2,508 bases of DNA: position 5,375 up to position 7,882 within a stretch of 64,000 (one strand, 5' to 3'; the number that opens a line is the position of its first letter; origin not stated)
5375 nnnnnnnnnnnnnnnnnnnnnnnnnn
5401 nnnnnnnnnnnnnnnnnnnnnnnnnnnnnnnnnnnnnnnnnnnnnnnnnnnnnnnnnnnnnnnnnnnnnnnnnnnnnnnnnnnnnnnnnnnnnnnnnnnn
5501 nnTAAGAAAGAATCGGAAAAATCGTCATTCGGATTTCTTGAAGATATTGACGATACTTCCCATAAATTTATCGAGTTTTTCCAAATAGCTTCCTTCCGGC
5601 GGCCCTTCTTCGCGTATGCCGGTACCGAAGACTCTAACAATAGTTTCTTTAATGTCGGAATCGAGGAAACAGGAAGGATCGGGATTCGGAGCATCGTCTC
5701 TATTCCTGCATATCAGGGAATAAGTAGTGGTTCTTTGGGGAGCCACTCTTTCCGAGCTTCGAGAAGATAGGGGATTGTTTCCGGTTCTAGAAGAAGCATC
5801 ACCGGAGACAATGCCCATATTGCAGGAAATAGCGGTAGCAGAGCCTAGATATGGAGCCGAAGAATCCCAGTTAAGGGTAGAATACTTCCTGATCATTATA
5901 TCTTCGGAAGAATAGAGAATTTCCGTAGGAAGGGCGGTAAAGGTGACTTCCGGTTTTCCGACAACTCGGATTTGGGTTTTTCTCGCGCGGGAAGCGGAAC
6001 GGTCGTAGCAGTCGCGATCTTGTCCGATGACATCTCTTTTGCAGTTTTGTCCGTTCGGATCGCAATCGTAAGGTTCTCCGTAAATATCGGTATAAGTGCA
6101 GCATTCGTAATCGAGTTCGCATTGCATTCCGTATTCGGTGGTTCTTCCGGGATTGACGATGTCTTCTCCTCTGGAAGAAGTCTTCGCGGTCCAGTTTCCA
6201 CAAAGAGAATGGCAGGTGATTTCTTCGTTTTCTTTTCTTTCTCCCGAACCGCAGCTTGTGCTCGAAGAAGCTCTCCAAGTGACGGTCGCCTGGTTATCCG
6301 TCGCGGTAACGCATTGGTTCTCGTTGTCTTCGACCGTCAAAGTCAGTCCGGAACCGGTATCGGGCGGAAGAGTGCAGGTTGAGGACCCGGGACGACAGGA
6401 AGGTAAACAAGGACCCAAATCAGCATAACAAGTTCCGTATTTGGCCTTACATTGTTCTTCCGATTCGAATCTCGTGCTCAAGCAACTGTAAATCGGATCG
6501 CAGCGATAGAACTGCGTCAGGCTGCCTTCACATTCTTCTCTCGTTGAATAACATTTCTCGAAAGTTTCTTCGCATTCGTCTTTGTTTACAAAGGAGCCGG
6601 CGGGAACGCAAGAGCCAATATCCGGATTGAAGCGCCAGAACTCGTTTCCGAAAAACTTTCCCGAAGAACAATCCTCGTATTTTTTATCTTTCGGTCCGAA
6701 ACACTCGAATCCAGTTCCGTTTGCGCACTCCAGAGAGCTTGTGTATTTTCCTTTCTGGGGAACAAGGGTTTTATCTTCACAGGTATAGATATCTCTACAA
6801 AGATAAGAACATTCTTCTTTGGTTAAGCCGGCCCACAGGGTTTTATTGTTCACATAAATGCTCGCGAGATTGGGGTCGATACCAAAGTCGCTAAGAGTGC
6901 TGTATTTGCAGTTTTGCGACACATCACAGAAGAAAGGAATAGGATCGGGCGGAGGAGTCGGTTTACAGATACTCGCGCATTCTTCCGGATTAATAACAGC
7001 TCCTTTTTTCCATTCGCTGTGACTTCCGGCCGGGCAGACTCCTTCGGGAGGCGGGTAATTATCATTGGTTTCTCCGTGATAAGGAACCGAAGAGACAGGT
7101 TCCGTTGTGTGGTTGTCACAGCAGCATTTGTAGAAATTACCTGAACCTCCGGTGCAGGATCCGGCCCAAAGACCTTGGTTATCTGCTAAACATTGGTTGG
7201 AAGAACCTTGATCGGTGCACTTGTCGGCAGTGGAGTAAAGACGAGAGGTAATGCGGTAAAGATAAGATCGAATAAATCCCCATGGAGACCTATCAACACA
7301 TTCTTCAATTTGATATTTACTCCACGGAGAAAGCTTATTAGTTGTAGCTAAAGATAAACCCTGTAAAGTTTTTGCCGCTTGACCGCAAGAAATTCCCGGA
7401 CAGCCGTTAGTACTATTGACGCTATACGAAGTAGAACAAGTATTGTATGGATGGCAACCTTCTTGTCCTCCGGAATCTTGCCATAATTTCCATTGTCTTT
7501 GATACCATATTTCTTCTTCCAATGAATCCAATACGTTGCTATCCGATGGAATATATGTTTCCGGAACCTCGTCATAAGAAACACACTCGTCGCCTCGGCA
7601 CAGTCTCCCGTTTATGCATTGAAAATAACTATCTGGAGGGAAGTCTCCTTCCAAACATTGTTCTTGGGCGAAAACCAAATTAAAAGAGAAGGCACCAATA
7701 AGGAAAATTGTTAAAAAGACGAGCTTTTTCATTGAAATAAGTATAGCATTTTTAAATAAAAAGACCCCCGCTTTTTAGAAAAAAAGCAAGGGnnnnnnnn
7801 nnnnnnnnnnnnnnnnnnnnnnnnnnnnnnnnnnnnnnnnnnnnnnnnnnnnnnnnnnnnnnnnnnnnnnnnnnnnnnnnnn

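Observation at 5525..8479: Unrecognised two-gene surface cassette (TM-anchored protein + 735-aa Cys-rich secreted protein) inserted between def and fmt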

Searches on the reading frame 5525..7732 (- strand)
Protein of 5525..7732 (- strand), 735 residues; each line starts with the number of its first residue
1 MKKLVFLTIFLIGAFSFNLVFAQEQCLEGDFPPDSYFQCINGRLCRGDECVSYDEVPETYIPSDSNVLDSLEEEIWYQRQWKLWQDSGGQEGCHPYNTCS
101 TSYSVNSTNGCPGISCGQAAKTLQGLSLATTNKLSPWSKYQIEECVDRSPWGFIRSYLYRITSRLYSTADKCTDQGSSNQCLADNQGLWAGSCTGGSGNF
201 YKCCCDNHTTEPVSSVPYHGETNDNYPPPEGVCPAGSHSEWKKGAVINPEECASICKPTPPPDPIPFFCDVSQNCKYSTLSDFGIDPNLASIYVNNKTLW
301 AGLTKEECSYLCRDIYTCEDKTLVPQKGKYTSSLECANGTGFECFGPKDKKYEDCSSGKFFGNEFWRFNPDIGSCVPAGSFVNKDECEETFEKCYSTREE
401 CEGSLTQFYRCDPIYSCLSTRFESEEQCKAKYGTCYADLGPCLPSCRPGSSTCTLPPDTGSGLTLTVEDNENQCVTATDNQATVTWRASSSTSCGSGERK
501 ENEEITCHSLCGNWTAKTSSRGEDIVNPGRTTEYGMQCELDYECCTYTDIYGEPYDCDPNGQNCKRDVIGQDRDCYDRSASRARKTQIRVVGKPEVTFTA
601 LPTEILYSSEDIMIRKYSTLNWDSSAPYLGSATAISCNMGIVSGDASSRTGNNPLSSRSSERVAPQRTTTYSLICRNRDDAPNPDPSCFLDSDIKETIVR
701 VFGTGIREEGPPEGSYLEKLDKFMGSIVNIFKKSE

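Call 4: search_protein_families(library=pfam, proteins=[window:5525-7732:-], max_evalue=1)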
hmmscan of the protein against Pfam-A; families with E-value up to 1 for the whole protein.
window:5525-7732:- (735 aa): 0 families

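Call 7: find_homologous_proteins(query=window:5525-7732:-)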
Query window:5525-7732:- (735 aa): 7 proteins with E <= 0.001 among 3702 candidates.
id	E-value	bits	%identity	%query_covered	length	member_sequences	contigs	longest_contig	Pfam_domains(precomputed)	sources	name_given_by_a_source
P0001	0.0e+0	1753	100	100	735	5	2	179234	-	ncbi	-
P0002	5.1e-280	950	70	78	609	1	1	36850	-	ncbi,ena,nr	ncbi:MAG TPA: hypothetical protein PLH22_01945 [Candidatus Colwellbacteria bacterium]|nr:hypothetica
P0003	3.1e-186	639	46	99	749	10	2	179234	-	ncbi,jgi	-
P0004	6.8e-175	602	45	99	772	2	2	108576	-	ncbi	-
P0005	1.1e-140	489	45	82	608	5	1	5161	-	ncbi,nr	ncbi:MAG TPA: hypothetical protein PKG74_01160 [Candidatus Colwellbacteria bacterium]|nr:hypothetica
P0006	6.8e-139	483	39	100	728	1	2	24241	-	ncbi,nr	ncbi:MAG: hypothetical protein M1586_01175 [Patescibacteria group bacterium]|nr:hypothetical protein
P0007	2.0e-124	435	43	78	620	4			-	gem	-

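Call 8: search_protein_families(library=ncbifam, proteins=[window:5525-7732:-], max_evalue=1)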
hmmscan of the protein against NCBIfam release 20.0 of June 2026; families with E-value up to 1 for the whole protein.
window:5525-7732:- (735 aa): 1 family
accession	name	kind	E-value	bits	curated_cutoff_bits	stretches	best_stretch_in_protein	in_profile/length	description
NF007435.0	PRK09981.1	equivalog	0.01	16.5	130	1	373-408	12-47/99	DUF406 domain-containing protein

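Call 9: search_solved_structures(query=window:5525-7732:-, max_evalue=10)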
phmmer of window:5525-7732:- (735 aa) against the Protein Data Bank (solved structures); distinct sequences matched with E-value up to 10: 1.
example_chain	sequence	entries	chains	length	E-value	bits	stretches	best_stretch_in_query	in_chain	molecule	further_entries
2k3i_A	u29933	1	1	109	0.79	11.4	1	373-409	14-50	Uncharacterized protein yiiS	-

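Call 11: find_encoding_contigs(protein=P0004, flank=10000, max_places=4)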
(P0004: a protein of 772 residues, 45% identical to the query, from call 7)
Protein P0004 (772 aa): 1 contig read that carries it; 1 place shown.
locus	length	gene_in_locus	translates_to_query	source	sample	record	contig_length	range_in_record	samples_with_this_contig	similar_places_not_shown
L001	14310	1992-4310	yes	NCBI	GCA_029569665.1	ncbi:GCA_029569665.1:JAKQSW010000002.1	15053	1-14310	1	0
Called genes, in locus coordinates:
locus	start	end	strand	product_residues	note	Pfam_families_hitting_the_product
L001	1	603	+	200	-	?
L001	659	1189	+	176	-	-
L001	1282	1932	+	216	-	-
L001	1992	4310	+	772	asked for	-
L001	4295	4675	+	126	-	-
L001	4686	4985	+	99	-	PF00829:Ribosomal_L21p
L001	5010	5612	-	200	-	PF21176:RecR_HhH (weak), PF13662:Toprim_4, PF21175:RecR_C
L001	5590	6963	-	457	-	PF00772:DnaB, PF03796:DnaB_C, PF13481:AAA_25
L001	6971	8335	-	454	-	PF01406:tRNA-synt_1e, PF09334:tRNA-synt_1g (faint)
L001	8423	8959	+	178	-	PF01025:GrpE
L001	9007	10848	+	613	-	PF00012:HSP70, PF06723:MreB_Mbl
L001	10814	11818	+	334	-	-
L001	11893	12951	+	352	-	PF00226:DnaJ, PF01556:DnaJ_C, PF27659:CHP02642 (faint), PF00684:DnaJ_CXXCXGXG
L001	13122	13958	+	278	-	PF04545:Sigma70_r4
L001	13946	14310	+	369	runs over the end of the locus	?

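Call 12: find_encoding_contigs(protein=P0006, flank=10000, max_places=4)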
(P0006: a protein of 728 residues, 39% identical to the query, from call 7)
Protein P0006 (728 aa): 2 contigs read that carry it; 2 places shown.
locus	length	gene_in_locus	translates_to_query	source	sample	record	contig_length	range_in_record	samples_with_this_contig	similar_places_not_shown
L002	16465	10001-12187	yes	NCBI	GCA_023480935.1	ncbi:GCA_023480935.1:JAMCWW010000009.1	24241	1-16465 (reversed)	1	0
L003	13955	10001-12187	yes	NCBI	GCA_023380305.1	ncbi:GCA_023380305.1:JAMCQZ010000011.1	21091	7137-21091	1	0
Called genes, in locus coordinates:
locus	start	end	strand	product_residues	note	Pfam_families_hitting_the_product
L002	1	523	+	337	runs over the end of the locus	PF06723:MreB_Mbl, PF00012:HSP70, PF14450:FtsA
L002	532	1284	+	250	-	PF13177:DNA_pol3_delta2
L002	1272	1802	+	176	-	PF01765:RRF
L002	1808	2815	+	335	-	PF02163:Peptidase_M50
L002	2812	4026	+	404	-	PF00587:tRNA-synt_2b, PF03129:HGTP_anticodon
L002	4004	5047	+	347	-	PF06723:MreB_Mbl, PF00022:Actin (weak), PF00012:HSP70, PF14450:FtsA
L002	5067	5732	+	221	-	PF04085:MreC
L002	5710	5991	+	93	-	-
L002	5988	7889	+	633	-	PF03717:PBP_dimer, PF00905:Transpeptidase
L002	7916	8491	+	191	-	-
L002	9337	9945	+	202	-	-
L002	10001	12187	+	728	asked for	-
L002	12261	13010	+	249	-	PF00121:TIM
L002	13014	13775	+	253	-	PF04402:SIMPL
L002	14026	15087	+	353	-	PF00162:PGK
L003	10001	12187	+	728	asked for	-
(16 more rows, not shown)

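Call 18: find_encoding_contigs(protein=P0002, flank=10000, max_places=4)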
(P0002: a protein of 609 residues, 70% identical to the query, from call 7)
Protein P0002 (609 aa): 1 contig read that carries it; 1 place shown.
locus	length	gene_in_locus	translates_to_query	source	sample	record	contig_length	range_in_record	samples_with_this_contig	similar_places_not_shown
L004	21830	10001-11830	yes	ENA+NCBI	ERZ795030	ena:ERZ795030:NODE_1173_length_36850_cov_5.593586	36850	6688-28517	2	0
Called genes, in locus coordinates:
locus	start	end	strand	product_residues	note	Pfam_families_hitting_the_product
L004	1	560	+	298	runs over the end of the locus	PF01368:DHH, PF02833:DHHA2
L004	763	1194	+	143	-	PF02381:MraZ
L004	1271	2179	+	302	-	PF01795:Methyltransf_5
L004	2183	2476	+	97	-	-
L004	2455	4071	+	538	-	PF03717:PBP_dimer, PF00905:Transpeptidase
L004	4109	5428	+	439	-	PF08245:Mur_ligase_M, PF02875:Mur_ligase_C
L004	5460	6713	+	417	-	PF07963:N_methyl (weak), PF13385:Laminin_G_3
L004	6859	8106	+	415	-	PF07963:N_methyl (weak), PF13385:Laminin_G_3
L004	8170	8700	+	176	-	-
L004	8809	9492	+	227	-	-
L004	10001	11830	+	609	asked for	-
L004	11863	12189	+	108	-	-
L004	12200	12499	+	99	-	PF00829:Ribosomal_L21p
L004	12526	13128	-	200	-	PF21176:RecR_HhH (weak), PF13662:Toprim_4 (weak), PF21175:RecR_C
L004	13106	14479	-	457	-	PF00772:DnaB, PF03796:DnaB_C, PF13481:AAA_25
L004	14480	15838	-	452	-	PF01406:tRNA-synt_1e, PF09334:tRNA-synt_1g (weak)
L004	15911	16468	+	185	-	PF01025:GrpE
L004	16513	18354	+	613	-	PF00012:HSP70, PF06723:MreB_Mbl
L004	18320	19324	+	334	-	-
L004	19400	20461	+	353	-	PF00226:DnaJ, PF27659:CHP02642 (faint), PF01556:DnaJ_C, PF00684:DnaJ_CXXCXGXG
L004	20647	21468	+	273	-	PF04545:Sigma70_r4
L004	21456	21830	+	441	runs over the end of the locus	-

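Call 19: find_encoding_contigs(protein=P0005, flank=10000, max_places=4)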
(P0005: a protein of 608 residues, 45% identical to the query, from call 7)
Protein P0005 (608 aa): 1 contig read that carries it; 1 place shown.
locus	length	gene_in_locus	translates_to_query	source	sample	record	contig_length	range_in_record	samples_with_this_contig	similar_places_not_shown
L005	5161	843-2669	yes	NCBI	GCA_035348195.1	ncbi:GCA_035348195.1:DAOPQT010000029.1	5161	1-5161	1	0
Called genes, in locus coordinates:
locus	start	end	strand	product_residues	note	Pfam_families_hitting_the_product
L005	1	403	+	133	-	?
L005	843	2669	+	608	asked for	-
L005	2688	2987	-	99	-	-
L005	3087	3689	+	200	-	PF01510:Amidase_2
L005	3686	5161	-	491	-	PF13361:UvrD_C, PF13538:UvrD_C_2 (faint), PF12705:PDDEXK_1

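Call 20: find_encoding_contigs(protein=P0007, flank=10000, max_places=4)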
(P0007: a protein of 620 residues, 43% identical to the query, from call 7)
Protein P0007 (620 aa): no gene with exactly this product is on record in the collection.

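Call 31: search_protein_representatives(alignment_id=A1)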
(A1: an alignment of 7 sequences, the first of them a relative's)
Query: 7 sequences, 738 profile positions. Proteins with E-value up to 0.001 (for the whole library): 61; up to 1e-10: 35; up to 1e-30: 11. The best 61 are listed.
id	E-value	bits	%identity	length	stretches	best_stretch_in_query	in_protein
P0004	0.0e+00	1151.1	-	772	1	1-738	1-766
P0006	0.0e+00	1090.8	-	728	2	360-735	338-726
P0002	1.4e-270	916.3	-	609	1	131-738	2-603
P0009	1.8e-173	595.2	-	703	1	95-732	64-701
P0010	2.3e-84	300.6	-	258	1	236-483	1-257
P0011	1.9e-77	277.7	-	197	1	537-734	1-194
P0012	8.5e-76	272.3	-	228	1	520-736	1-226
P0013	3.7e-39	151.2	-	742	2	354-714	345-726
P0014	6.8e-37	143.7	-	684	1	390-727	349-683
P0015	4.3e-33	131.1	-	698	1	356-716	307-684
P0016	1.2e-31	126.4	-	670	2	410-715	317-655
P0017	1.6e-26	109.4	-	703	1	402-715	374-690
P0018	9.7e-26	106.8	-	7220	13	665-713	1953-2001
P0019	8.3e-25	103.7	-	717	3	479-729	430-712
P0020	1.1e-23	100.1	-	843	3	511-732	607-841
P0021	1.8e-21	92.7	-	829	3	515-711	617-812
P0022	9.0e-21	90.4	-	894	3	552-731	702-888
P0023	2.3e-19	85.7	-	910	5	332-453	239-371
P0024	2.7e-18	82.2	-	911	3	526-727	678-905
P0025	4.5e-18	81.5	-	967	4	551-734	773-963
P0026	3.1e-17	78.7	-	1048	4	505-729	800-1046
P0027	6.0e-17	77.8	-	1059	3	543-726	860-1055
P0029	9.6e-16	73.8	-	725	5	504-713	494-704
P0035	2.7e-12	62.4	-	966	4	346-575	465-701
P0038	5.3e-11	58.1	-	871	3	250-575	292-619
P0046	1.2e-07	47.0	-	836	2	96-234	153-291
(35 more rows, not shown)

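Call 32: search_protein_families(library=pfam, proteins=[P0009, P0013, P0014, P0015, P0016, P0017, P0019, P0020, P0021, P0022], max_evalue=0.01)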
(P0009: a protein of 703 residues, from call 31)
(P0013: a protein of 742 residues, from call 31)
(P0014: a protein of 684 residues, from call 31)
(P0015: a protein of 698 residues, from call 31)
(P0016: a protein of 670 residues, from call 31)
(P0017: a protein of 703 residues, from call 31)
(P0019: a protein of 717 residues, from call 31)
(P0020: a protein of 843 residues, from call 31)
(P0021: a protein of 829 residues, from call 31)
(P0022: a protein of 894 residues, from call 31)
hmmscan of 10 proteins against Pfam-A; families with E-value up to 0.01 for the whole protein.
P0009 (703 aa): 0 families

P0013 (742 aa): 0 families

P0014 (684 aa): 0 families

P0015 (698 aa): 0 families

P0016 (670 aa): 0 families

P0017 (703 aa): 0 families

P0019 (717 aa): 1 family
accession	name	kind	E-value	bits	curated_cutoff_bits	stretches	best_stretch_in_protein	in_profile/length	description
PF00041.27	fn3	-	2.5e-08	34.5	25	1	301-383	4-83/84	Fibronectin type III domain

P0020 (843 aa): 0 families

P0021 (829 aa): 1 family
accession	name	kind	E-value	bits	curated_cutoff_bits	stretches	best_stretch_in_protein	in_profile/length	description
PF18998.6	Flg_new_2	-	5.9e-14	52.3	23.6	2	235-299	10-71/73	Divergent InlB B-repeat domain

P0022 (894 aa): 0 families

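Call 34: search_protein_families(library=pfam, proteins=[P0023, P0024, P0025, P0026, P0027, P0029, P0035, P0038, P0046], max_evalue=0.01)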
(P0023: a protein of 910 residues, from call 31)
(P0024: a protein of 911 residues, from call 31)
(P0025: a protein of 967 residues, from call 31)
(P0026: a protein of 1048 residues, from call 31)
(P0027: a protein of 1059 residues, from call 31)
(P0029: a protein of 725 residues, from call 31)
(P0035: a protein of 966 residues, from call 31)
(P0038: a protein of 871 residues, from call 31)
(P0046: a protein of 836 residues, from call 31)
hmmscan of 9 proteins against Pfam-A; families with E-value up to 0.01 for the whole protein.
P0023 (910 aa): 0 families

P0024 (911 aa): 0 families

P0025 (967 aa): 0 families

P0026 (1048 aa): 0 families

P0027 (1059 aa): 0 families

P0029 (725 aa): 0 families

P0035 (966 aa): 0 families

P0038 (871 aa): 0 families

P0046 (836 aa): 1 family
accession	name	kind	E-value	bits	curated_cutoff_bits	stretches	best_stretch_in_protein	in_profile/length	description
PF22073.2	Cep192_D4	-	0.0086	16.7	35.5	0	44-122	23-109/112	Cep192 domain 4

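Call 37: list_cluster_members(proteins=[P0009, P0013, P0014, P0015, P0016, P0019, P0020, P0022, P0025, P0018])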
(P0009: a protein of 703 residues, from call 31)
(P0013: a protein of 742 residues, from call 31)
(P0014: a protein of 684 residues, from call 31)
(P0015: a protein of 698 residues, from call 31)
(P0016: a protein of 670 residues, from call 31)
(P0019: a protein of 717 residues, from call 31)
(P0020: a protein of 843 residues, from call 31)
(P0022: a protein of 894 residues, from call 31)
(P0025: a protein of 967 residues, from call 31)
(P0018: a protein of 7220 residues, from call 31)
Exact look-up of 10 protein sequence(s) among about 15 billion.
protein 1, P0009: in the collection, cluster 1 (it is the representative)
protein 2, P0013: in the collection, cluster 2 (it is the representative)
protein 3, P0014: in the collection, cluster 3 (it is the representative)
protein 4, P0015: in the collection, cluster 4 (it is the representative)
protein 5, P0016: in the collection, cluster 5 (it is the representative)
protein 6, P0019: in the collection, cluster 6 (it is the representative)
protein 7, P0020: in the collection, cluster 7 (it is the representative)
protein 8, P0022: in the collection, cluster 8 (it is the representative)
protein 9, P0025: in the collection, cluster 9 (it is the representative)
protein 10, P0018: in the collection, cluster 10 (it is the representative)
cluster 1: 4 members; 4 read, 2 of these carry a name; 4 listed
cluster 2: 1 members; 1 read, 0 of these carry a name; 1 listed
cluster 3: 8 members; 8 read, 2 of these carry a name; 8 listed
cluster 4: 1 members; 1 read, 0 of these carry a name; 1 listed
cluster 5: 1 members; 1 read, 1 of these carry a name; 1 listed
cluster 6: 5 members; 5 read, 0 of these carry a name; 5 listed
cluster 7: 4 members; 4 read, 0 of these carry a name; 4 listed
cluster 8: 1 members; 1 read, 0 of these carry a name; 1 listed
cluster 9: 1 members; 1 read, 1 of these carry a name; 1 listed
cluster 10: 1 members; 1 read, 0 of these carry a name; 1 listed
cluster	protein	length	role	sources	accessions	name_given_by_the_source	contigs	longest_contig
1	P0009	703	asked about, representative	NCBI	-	-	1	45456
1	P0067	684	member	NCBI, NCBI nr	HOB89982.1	MAG TPA: hypothetical protein PKG74_01460 [Candidatus Colwellbacteria bacterium] | hypothetical protein [Candidatus Colwellbacteria bacterium]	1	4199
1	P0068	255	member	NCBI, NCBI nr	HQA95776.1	MAG TPA: hypothetical protein PLN18_00185, partial [Candidatus Colwellbacteria bacterium] | hypothetical protein [Candidatus Colwellbacteria bacterium]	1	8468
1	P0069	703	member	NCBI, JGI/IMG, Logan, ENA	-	-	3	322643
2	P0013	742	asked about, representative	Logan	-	-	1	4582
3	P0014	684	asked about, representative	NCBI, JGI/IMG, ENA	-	hypothetical protein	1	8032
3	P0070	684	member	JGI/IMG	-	hypothetical protein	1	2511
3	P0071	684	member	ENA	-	-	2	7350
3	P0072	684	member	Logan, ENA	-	-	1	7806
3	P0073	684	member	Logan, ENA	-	-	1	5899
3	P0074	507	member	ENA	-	-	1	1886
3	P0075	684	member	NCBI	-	-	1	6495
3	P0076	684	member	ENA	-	-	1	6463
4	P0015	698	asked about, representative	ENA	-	-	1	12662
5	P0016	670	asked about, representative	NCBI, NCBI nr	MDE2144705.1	MAG: hypothetical protein KGJ01_01910 [Patescibacteria group bacterium] | hypothetical protein [Patescibacteria group bacterium]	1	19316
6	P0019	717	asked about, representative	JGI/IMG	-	-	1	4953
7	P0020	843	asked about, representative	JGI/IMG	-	-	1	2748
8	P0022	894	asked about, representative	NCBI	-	-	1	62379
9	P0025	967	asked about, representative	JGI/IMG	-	hypothetical protein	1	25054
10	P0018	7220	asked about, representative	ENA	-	-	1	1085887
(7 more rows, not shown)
